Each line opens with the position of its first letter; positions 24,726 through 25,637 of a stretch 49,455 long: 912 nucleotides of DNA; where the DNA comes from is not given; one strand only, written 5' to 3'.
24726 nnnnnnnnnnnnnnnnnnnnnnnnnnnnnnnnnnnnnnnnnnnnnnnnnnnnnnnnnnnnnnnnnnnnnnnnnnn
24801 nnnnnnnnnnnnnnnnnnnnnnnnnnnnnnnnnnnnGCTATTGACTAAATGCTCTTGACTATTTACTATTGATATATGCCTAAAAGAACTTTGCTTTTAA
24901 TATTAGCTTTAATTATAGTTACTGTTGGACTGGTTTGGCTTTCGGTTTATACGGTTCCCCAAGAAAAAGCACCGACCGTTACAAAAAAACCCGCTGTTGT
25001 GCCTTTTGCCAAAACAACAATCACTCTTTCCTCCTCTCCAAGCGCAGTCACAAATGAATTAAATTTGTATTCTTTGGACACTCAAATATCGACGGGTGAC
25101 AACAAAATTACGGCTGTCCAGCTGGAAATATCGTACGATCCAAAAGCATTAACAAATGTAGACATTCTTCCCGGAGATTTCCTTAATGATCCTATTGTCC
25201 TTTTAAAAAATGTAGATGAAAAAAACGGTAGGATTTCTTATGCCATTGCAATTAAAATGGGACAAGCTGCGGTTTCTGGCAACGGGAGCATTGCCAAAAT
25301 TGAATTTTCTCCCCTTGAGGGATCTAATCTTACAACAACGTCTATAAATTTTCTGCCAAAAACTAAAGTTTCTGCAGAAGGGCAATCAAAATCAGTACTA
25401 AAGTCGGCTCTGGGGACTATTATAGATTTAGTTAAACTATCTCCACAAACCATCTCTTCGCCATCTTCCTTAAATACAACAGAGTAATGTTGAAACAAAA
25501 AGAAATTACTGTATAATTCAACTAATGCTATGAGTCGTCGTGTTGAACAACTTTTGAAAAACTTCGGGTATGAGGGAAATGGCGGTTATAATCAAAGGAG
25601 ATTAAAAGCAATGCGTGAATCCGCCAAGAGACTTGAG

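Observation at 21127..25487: Compact cohesin-dockerin locus without any glycoside hydrolase: two dockerin-tailed modular proteins followed by a membrane-anchored cohesin-like protein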

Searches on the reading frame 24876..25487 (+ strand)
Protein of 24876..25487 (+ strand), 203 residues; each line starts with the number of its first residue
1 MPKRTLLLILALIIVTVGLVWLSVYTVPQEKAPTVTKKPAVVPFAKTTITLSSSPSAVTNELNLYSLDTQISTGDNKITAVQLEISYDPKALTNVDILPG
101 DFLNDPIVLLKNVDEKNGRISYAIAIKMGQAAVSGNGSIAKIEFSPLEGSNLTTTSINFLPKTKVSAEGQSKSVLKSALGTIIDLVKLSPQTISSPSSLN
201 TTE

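Call 3: search_protein_families(library=pfam, proteins=[window:24876-25487:+], max_evalue=1)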
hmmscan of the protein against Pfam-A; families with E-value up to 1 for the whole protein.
window:24876-25487:+ (203 aa): 3 families
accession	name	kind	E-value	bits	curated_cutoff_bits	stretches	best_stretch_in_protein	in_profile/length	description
PF00963.24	Cohesin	-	2.2e-11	44.6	24.1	1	74-174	25-128/139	Cohesin domain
PF05790.21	C2-set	-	0.048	14.3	24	1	34-85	2-52/80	Immunoglobulin C2-set domain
PF06781.17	CrgA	-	0.095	13.3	24.8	1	3-35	31-63/89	Cell division protein CrgA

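Call 4: search_protein_families(library=ncbifam, proteins=[window:24876-25487:+], max_evalue=1)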
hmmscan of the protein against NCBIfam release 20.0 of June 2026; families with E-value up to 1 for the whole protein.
window:24876-25487:+ (203 aa): 1 family
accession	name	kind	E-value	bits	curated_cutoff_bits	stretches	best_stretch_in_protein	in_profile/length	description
TIGR01236.1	D1pyr5carbox1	equivalog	0.12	10.9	613.6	1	120-160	143-183/533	L-glutamate gamma-semialdehyde dehydrogenase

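Call 7: search_solved_structures(query=window:24876-25487:+, max_evalue=1, show_alignments=2)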
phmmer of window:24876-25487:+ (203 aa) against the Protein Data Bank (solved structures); distinct sequences matched with E-value up to 1: 2.
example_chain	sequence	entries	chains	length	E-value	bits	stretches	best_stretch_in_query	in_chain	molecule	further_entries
4ums_A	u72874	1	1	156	0.058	16.5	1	82-165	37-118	CELLULOSOMAL ANCHORING SCAFFOLDIN B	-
7xjm_A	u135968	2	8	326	0.54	13.4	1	15-109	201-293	Putrescine-binding periplasmic protein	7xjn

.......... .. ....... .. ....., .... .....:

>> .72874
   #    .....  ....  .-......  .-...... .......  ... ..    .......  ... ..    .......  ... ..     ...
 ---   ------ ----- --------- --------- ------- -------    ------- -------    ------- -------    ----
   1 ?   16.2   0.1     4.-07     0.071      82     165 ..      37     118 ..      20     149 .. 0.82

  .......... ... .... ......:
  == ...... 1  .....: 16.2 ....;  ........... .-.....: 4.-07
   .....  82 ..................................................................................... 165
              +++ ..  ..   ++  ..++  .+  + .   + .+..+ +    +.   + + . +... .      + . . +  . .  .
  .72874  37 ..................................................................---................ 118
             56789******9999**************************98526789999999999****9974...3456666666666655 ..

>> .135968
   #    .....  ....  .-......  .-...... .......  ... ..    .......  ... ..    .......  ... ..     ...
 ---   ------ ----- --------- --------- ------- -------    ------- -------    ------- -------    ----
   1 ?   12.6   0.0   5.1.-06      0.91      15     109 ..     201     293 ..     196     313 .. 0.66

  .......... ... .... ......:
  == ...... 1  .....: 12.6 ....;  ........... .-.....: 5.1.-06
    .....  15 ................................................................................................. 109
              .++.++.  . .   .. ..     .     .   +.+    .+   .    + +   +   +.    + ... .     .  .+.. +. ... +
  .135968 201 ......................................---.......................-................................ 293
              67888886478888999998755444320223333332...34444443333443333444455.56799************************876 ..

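Call 14: find_homologous_proteins(query=window:24876-25487:+, max_evalue=0.001)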
Query window:24876-25487:+ (203 aa): 70 proteins with E <= 0.001 among 759 candidates.
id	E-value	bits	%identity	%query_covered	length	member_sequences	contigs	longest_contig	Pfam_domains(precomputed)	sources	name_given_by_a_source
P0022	1.1e-115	402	98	100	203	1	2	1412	PF00963.25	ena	-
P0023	4.9e-91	321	79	93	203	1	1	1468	PF00963.25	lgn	-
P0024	7.5e-90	318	78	93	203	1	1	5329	PF00963.25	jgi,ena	-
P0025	1.4e-86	307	74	98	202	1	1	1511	PF00963.25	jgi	jgi:hypothetical protein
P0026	1.6e-86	307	75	93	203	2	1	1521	PF00963.25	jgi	-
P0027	4.9e-85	302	79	93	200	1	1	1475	PF00963.25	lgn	-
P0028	2.2e-84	300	76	93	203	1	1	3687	PF00963.25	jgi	jgi:hypothetical protein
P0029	9.0e-76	272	99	67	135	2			-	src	-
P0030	1.2e-72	261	63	98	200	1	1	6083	PF00963.25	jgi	jgi:hypothetical protein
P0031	7.1e-70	253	65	100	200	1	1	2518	PF00963.25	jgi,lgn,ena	-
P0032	9.7e-70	252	66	94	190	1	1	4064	PF00963.25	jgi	jgi:hypothetical protein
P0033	7.2e-66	239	61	96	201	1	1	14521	PF00963.25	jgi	jgi:hypothetical protein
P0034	2.7e-65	238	62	98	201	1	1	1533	PF00963.25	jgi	jgi:hypothetical protein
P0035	3.8e-63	231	62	94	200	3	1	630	PF00963.25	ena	-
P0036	2.5e-62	228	60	100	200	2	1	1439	PF00963.25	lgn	-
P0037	2.3e-60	222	60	94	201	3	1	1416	PF00963.25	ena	-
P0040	2.0e-43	166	50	91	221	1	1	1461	PF00963.25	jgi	jgi:hypothetical protein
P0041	1.1e-42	164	54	89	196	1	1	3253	PF00963.25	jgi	jgi:hypothetical protein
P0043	6.9e-42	161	49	99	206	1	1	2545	PF00963.25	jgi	jgi:hypothetical protein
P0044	1.9e-40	157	47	91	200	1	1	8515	PF00963.25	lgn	-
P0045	1.3e-39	154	48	91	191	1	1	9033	PF00963.25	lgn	-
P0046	3.8e-39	152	47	97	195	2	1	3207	PF00963.25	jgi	jgi:hypothetical protein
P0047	6.5e-39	152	47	91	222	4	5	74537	PF00963.25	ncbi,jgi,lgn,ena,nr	ncbi:MAG TPA: cohesin domain-containing protein [Patescibacteria group bacterium]|jgi:flagellar basa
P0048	1.4e-38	151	47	91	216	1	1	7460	PF00963.25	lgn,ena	-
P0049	6.3e-38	148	48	88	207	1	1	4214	PF00963.25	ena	-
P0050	3.8e-37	146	46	90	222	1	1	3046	PF00963.25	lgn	-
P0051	1.3e-36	144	46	86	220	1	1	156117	PF00963.25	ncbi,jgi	-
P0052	2.7e-36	143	46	91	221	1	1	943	PF00963.25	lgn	-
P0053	1.3e-34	138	44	96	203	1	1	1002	PF00963.25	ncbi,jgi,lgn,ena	-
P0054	2.2e-34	137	46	98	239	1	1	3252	PF00963.25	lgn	-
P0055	2.9e-34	136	46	98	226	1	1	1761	PF00963.25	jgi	jgi:hypothetical protein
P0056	8.0e-34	135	46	100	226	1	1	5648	PF00963.25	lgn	-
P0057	1.8e-33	134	41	95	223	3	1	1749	PF00963.25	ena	-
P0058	3.4e-33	133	46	98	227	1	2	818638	PF00963.25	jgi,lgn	jgi:hypothetical protein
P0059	3.5e-33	133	41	97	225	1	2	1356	PF00963.25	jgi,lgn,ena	-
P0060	4.8e-33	133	45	90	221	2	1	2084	PF00963.25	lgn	-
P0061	1.5e-31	128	44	91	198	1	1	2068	PF00963.25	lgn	-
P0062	6.7e-31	126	43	89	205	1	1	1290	PF00963.25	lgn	-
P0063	9.4e-31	125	42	91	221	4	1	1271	PF00963.25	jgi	-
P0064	1.3e-30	125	46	90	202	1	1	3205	PF00963.25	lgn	-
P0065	1.4e-30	124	46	90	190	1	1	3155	PF00963.25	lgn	-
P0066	8.4e-30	122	45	90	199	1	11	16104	PF00963.25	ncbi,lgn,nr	ncbi:MAG: hypothetical protein HYT83_00185 [Candidatus Levybacteria bacterium]|nr:hypothetical prote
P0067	2.6e-29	120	42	87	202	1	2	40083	PF00963.25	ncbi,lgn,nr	ncbi:hypothetical protein HYT32_01545 [Candidatus Roizmanbacteria bacterium]|nr:hypothetical protein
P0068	4.4e-29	120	44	91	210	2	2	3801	PF00963.25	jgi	jgi:hypothetical protein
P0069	4.9e-29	119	46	90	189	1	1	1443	PF00963.25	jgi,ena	-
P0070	5.8e-29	119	44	88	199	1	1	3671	PF00963.25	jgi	jgi:hypothetical protein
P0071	1.4e-28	118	45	91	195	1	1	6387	PF00963.25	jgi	jgi:hypothetical protein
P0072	2.9e-28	117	52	66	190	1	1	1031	PF00963.25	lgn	-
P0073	8.8e-28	115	49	56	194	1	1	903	PF00963.25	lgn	-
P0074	1.1e-27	115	44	94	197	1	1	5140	PF00963.25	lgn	-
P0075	1.4e-27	115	43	87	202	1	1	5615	PF00963.25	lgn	-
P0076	1.9e-27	114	42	89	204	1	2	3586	PF00963.25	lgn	-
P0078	1.8e-26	111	51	66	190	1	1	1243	PF00963.25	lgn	-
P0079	1.9e-26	111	45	90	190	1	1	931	PF00963.25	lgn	-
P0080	2.2e-26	111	44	72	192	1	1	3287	PF00963.25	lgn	-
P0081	2.6e-26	111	53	66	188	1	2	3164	PF00963.25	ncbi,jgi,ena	-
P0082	4.1e-26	110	40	91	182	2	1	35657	PF00963.25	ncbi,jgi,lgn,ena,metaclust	metaclust:\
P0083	4.6e-26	110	47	66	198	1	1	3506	PF00963.25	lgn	-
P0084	1.3e-25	108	42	86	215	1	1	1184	PF00963.25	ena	-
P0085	3.9e-25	107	45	90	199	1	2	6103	PF00963.25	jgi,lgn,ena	-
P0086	4.9e-25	106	39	89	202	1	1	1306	PF00963.25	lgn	-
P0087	8.5e-25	106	41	90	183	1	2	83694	PF00963.25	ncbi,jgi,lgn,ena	-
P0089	9.0e-19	86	41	87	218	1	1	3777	PF00963.25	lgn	-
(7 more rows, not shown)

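Call 20: search_solved_structures(query=A2, max_evalue=0.01, show_alignments=1)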
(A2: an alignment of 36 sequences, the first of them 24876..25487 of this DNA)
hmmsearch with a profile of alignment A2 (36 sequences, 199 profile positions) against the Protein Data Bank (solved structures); distinct sequences matched with E-value up to 0.01: 14.
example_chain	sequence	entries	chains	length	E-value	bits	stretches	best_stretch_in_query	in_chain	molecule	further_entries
3l8q_A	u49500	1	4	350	1.3e-05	28.1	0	131-165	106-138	Cellulosomal scaffoldin adaptor protein B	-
1qzn_A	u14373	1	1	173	1.8e-05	27.6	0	131-165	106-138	cellulosomal scaffoldin adaptor protein B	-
3f2l_A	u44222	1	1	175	1.9e-05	27.6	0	131-165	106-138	Cellulosomal scaffoldin adaptor protein B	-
1zv9_A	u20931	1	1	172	2e-05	27.5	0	131-165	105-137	Cellulosomal scaffoldin adaptor protein B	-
3bwz_A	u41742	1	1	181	2.1e-05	27.4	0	131-165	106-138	Cellulosomal scaffoldin adaptor protein B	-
4ums_A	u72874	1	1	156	6e-05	25.9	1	77-163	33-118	CELLULOSOMAL ANCHORING SCAFFOLDIN B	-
6kg8_A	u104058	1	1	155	0.00023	24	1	45-182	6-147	Probably cellulosomal scaffolding protein, secreted cellulose-binding and cohesin domain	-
6kgc_A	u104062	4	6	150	0.00032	23.5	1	47-173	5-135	Probably cellulosomal scaffolding protein, secreted cellulose-binding and cohesin domain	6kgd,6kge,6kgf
2bm3_A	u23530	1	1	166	0.0021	20.9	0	68-159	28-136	SCAFFOLDING DOCKERIN BINDING PROTEIN A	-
1g1k_A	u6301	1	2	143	0.0023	20.8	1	77-159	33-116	SCAFFOLDING PROTEIN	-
2vn5_A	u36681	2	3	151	0.0026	20.6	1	77-159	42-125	SCAFFOLDING PROTEIN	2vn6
3kcp_B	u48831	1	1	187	0.0028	20.5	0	68-159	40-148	Cellulosome anchoring protein, cohesin region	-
2b59_A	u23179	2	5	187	0.0028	20.5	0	68-159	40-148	COG1196: Chromosome segregation ATPases | Scaffolding dockerin binding protein A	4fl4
5m0y_A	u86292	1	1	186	0.0042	19.9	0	68-159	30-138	Cellulosome anchoring protein cohesin region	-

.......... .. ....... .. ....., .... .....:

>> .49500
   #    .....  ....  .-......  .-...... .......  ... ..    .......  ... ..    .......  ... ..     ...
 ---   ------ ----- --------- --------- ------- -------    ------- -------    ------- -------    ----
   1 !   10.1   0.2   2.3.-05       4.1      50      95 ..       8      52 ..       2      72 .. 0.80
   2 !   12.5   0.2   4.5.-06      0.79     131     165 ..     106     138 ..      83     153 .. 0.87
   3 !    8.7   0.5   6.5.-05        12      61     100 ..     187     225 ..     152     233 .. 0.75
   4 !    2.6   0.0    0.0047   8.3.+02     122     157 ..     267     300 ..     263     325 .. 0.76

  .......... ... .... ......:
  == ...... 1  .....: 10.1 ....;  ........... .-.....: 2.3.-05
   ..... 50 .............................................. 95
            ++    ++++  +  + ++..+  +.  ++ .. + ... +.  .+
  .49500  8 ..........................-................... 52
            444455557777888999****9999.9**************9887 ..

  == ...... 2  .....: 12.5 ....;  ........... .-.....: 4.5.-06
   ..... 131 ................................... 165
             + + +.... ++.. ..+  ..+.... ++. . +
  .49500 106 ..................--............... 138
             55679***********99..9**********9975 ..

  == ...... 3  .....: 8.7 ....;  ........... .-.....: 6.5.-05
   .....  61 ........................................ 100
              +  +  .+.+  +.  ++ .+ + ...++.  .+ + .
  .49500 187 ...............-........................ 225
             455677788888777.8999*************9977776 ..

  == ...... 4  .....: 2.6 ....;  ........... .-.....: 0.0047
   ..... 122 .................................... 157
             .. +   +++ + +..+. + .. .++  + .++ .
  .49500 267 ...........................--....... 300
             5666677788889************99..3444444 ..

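Call 22: find_related_loci(query=A2, collection=genome_contigs, flank=10000)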
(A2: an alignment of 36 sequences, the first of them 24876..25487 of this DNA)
Query A2 (203 aa) in genome_contigs; peptide patterns used: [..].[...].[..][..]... (x = any residue, [..] = any of these).
59 stretches matched a pattern; 34 encode a relative of the query (tblastn E <= 1e-3); 34 distinct loci.
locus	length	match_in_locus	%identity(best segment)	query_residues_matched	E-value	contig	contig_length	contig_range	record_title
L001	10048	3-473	51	33-198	6e-43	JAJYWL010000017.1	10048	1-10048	MAG: bacterium isolate FK3.bin113 NODE_13394_length_10048_cov_2.864731, whole genome shotgun sequence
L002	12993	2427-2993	44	1-187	2e-39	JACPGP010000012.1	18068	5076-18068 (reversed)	MAG: Candidatus Levyibacteriota bacterium isolate NC_groundwater_391_Ag_B-0.1um_40_33 GD18-4_B1_scaffold_266743, whole g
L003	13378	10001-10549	47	1-185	4e-38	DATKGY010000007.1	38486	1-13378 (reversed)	MAG TPA_asm: Patescibacteria group bacterium isolate SMAG_U14563 k141_116253, whole genome shotgun sequence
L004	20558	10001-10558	42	4-188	3e-37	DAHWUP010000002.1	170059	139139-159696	MAG TPA_asm: Candidatus Levyibacteriota bacterium isolate clean1537 NODE_2_length_170059_cov_8.230171, whole genome shot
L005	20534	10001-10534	42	1-179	1e-36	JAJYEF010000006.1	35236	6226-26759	MAG: bacterium isolate DBS1-1.bin22 NODE_1844_length_35236_cov_4.086616, whole genome shotgun sequence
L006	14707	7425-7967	40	4-185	5e-36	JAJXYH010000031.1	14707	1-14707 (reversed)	MAG: bacterium isolate BP6.bin75 NODE_6413_length_14707_cov_1.751509, whole genome shotgun sequence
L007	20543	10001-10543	43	1-179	2e-35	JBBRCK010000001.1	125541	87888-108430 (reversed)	MAG: Candidatus Levyibacteriota bacterium isolate Co_metawrap_2398 Cmw_2398_k141_29021768_length_125541_cov_20.8031, who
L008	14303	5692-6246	39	1-185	8e-35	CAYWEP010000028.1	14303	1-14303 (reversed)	MAG TPA_asm: uncultured Gammaproteobacteria bacterium isolate SRP269290_co3_1003 genome assembly, contig: NODE_4858_leng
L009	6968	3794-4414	39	1-196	3e-33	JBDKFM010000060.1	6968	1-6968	MAG: Candidatus Parcubacteria bacterium isolate farmington_2019_sw_WHONDRS-S19S_0053_A_bin.46 scaffold_0004697, whole ge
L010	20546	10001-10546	45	1-180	9e-33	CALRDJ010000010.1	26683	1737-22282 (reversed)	MAG: Candidatus Levybacteria bacterium GW2011_GWA1_37_16 isolate TH-11nov19-213 genome assembly, contig: TH-11nov19-C432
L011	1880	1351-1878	43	17-198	1e-31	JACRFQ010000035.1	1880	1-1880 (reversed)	MAG: Candidatus Levyibacteriota bacterium isolate NC_groundwater_1729_Pr3_B-0.1um_34_132 SR-2_scaffold_141_2266080, whol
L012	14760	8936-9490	39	1-183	8e-32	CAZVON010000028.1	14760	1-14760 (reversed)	MAG TPA_asm: uncultured Gammaproteobacteria bacterium isolate SRP269290_co3_805 genome assembly, contig: NODE_4590_lengt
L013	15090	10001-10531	37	1-177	5e-31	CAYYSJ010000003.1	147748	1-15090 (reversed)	MAG TPA_asm: uncultured Gammaproteobacteria bacterium isolate SRP272529_co1_214 genome assembly, contig: NODE_65_length_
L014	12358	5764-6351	36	1-196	2e-31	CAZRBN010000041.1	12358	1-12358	MAG TPA_asm: uncultured Gammaproteobacteria bacterium isolate SRP272529_co1_183 genome assembly, contig: NODE_9184_lengt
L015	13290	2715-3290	38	4-196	1e-30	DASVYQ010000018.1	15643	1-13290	MAG TPA_asm: Patescibacteria group bacterium isolate SMAG_U2606 k141_545334, whole genome shotgun sequence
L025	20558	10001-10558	34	1-190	8e-26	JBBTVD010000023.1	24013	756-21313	MAG: Patescibacteria group bacterium isolate H14-bin010_1 H14_bin010_1_000000000023, whole genome shotgun sequence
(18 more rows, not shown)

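Call 25: predict_structure(alignment_id=A2)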
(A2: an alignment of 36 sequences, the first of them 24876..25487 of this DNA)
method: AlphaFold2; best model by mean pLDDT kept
length: 203 residues; sequences in the alignment: 36
mean_pLDDT: 92.4   pTM: 0.73
mean pLDDT of the five models: 92.4, 90.2, 90.2, 90.0, 89.1
residues with pLDDT >= 90: 161; 70-90: 27; 50-70: 15; < 50: 0
segments of 3 or more residues with pLDDT < 50: none
pLDDT, mean of each block of 10 residues (from residue 1): 90 97 88 73 91 92 94 98 98 98 98 98 98 98 96 97 97 97 89 67 68
secondary structure, 60 per line:
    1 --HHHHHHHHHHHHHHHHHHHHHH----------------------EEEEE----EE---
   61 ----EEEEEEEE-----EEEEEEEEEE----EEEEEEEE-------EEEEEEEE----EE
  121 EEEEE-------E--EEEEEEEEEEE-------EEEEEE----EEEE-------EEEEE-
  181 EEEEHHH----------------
elements in order: H3-24 E47-51 E65-72 E78-87 E92-99 E107-114 E119-125 E136-146 E154-159 E164-167 E175-179 E181-184

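Call 28: fold_search(model_id=the predicted structure, library=pdb)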
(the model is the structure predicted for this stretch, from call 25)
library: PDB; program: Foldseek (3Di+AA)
matches with E <= 10: 1613; with E <= 0.001: 82
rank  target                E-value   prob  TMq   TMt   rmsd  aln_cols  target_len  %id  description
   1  6kgf_C                1.5e-08  1.00  0.54  0.73   3.3       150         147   19  Crystal structure of CaDoc0917(R16D)-CaCohA2 complex at pH 8.2 (released 2020-07-08)
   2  6kgd_A                1.8e-08  1.00  0.54  0.73   3.6       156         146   18  Crystal structure of CaDoc0917(R49D)-CaCohA2 complex at pH 8.0 (released 2020-07-08)
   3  6kge_A                3.6e-08  1.00  0.54  0.75   3.3       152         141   19  Crystal structure of CaDoc0917(R16D)-CaCohA2 complex at pH 5.5 (released 2020-07-08)
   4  6kgc_A                3.8e-08  1.00  0.53  0.72   3.3       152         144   19  Crystal structure of CaDoc0917(R49D)-CaCohA2 complex at pH 5.4 (released 2020-07-08)
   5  5m0y_A                6.2e-08  1.00  0.44  0.51   6.2       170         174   19  Crystal Structure of the CohScaA-XDocCipB type II complex from Clostridium thermocellum at 1.5Angstrom resolution (released 2017-09-06)
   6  2vn5_C                7.3e-08  1.00  0.54  0.71   3.7       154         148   15  The Clostridium cellulolyticum dockerin displays a dual binding mode for its cohesin partner (released 2008-05-20)
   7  1g1k_A                1.0e-07  1.00  0.53  0.72   3.4       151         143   15  COHESIN MODULE FROM THE CELLULOSOME OF CLOSTRIDIUM CELLULOLYTICUM (released 2000-11-22)
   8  2vn6_A                1.0e-07  1.00  0.51  0.67   4.2       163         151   15  The Clostridium cellulolyticum dockerin displays a dual binding mode for its cohesin partner (released 2008-05-13)
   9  3kcp_A                1.2e-07  1.00  0.55  0.38   3.3       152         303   16  Crystal structure of interacting Clostridium thermocellum multimodular components (released 2010-02-09)
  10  4fl4_K                1.2e-07  1.00  0.47  0.57   5.2       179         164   18  Scaffoldin conformation and dynamics revealed by a ternary complex from the Clostridium thermocellum cellulosome (released 2012-06-27)
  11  6kgf_A                1.3e-07  1.00  0.52  0.72   3.3       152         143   19  Crystal structure of CaDoc0917(R16D)-CaCohA2 complex at pH 8.2 (released 2020-07-08)
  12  2bm3                  1.8e-07  1.00  0.42  0.52   6.4       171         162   20  Structure of the Type II cohesin from Clostridium thermocellum SdbA (released 2005-03-10)
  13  5lxv_A                2.0e-07  1.00  0.53  0.61   4.5       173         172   13  Crystal structure of Ruminococcus flavefaciens scaffoldin C cohesin in complex with a dockerin from an uncharacterized (released 2016-10-19)
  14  4fl4_I                2.1e-07  1.00  0.53  0.36   3.6       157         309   15  Scaffoldin conformation and dynamics revealed by a ternary complex from the Clostridium thermocellum cellulosome (released 2012-06-27)
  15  4fl4_C                2.2e-07  1.00  0.55  0.37   3.3       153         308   16  Scaffoldin conformation and dynamics revealed by a ternary complex from the Clostridium thermocellum cellulosome (released 2012-06-27)
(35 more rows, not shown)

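Call 52: find_homologous_proteins(query=L025:6749-7948:+, max_evalue=0.00001)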
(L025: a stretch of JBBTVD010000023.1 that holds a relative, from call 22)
Query L025:6749-7948:+ (400 aa): 605 proteins with E <= 0.00001 among 8000 candidates; the best 120 are listed.
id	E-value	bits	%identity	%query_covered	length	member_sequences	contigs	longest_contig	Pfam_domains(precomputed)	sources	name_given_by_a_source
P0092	2.7e-258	874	100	100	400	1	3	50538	PF00963.25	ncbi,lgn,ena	ncbi:MAG: cohesin domain-containing protein [Patescibacteria group bacterium]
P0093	7.1e-167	573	64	100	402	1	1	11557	-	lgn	-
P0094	4.3e-166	571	63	100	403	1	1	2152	-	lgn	-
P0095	2.5e-165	568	63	100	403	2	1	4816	-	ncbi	-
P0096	1.9e-162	559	64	100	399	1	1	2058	PF00963.25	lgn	-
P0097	1.2e-161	556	65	95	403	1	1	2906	PF00963.25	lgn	-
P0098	8.4e-156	537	61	100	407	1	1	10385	-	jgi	jgi:hypothetical protein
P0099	4.8e-154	531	62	96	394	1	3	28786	PF00963.25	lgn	-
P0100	9.0e-154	530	64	95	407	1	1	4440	-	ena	-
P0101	7.0e-151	521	59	100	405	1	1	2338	-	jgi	jgi:hypothetical protein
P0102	1.0e-150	520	57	100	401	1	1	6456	-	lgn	-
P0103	2.5e-150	519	60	96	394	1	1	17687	-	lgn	-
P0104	9.9e-150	517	59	100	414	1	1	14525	-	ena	-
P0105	8.4e-149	514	59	100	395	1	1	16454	-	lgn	-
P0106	1.2e-148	513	58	100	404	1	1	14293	PF00963.25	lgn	-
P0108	2.2e-148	512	59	96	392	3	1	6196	PF00963.25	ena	-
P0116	5.8e-147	508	57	100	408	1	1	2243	PF00963.25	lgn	-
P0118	1.4e-146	506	57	100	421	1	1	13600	PF00963.25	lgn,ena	-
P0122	4.4e-145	502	56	100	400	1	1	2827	PF00963.25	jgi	jgi:hypothetical protein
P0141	1.8e-140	486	56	100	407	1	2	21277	PF00963.25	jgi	jgi:hypothetical protein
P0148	1.4e-138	480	56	100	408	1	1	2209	PF00963.25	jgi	jgi:hypothetical protein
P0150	1.5e-138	480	62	52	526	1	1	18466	PF07452.18,PF00963.25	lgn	-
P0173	3.8e-133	462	55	100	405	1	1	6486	PF00963.25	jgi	-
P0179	9.6e-132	458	53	100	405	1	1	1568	PF00963.25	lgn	-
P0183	3.5e-131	456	53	100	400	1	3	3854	PF00963.25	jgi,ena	-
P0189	5.4e-130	452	53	100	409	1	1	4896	PF00963.25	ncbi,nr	ncbi:MAG TPA: cohesin domain-containing protein [Candidatus Saccharimonadales bacterium]|nr:cohesin 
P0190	5.9e-130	452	54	96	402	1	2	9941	PF00963.25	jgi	jgi:hypothetical protein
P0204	3.9e-128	446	51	99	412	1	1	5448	PF00963.25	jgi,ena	-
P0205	4.1e-128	446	52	100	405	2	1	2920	PF00963.25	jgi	-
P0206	5.0e-128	445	53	96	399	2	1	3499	PF00963.25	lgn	-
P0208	9.3e-128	445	52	100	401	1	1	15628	PF00963.25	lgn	-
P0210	1.4e-127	444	53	100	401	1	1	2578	PF00963.25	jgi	-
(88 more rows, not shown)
